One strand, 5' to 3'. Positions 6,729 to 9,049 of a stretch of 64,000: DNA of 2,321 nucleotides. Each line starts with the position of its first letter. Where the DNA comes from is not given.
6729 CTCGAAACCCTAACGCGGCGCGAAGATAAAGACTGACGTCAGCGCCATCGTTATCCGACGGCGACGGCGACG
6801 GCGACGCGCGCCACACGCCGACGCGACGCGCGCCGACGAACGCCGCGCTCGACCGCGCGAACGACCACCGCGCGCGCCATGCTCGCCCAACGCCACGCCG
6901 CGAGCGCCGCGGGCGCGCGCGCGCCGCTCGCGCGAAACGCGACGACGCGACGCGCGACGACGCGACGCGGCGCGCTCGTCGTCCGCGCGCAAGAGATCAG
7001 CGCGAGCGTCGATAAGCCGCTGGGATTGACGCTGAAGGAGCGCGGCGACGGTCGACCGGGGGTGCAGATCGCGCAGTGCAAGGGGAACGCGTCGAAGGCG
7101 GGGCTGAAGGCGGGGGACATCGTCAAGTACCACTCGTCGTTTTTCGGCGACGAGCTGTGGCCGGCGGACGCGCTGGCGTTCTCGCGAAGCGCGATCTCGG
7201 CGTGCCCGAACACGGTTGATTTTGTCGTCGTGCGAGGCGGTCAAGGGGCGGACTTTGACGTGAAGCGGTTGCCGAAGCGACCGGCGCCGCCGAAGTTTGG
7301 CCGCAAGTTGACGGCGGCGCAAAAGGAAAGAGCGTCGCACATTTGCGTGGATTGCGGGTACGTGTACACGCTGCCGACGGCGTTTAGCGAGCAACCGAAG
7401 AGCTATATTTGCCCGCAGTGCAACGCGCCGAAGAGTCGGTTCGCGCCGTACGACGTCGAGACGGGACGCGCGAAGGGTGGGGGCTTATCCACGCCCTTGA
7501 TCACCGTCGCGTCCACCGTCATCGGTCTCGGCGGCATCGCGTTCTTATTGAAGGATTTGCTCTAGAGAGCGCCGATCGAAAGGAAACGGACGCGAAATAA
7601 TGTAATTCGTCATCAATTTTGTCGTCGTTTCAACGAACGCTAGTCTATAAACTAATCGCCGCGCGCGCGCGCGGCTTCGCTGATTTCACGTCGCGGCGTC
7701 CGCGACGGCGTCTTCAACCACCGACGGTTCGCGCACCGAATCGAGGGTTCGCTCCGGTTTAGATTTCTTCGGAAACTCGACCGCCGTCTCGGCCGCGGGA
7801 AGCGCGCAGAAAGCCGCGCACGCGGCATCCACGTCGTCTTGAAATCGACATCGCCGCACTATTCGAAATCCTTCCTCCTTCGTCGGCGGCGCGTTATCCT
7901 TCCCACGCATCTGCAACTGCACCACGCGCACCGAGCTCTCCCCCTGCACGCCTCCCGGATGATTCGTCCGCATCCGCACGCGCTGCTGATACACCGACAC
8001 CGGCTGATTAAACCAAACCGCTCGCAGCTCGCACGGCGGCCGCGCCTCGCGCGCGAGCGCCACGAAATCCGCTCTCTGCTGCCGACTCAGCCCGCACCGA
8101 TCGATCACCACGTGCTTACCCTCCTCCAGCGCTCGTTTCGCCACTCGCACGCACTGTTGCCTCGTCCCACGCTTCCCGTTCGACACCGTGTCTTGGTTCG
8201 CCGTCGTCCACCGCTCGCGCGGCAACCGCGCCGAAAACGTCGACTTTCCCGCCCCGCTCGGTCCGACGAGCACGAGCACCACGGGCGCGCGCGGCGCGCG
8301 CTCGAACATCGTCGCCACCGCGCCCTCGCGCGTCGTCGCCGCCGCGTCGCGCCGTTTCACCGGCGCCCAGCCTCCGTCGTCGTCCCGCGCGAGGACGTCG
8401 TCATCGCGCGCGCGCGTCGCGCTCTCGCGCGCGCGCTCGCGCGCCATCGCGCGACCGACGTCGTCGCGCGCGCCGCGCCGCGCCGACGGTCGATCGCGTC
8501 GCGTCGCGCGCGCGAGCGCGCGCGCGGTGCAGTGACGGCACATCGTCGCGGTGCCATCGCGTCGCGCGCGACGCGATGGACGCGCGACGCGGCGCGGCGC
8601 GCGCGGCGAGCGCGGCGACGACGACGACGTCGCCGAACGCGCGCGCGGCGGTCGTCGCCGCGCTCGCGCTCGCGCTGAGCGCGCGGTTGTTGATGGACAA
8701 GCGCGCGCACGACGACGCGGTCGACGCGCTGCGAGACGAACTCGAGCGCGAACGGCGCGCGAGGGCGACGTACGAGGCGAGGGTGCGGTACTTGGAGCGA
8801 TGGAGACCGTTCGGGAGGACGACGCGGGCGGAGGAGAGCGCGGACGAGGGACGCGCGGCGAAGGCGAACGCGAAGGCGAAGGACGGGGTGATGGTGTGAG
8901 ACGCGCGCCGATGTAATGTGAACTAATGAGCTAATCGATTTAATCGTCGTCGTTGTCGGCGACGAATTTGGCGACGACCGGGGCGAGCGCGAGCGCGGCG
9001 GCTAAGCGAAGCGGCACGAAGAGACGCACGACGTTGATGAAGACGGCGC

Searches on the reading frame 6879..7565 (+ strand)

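Call 66: search_protein_families(library=pfam, proteins=[window:6879-7565:+], max_evalue=0.01)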
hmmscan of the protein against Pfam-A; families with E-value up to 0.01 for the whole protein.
window:6879-7565:+ (228 aa): 3 families
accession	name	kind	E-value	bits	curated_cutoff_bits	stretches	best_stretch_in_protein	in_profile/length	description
PF21349.2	RUBY_RBDX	-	0.00045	20.1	26.5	1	155-188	2-29/30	Rubrerythrin, rubredoxin-like domain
PF00301.25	Rubredoxin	-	0.0016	18.9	23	0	167-188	26-47/47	Rubredoxin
PF09723.15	Zn_ribbon_8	-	0.0081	16.6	34.4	0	156-185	8-36/41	Zinc ribbon domain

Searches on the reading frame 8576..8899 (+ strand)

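Call 66: search_protein_families(library=pfam, proteins=[window:8576-8899:+], max_evalue=0.01)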
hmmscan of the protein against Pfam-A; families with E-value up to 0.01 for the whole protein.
window:8576-8899:+ (107 aa): 1 family
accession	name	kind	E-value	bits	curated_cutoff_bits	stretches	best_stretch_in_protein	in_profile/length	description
PF03747.19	ADP_ribosyl_GH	-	0.007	16.5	26.2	1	7-90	143-224/287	ADP-ribosylglycohydrolase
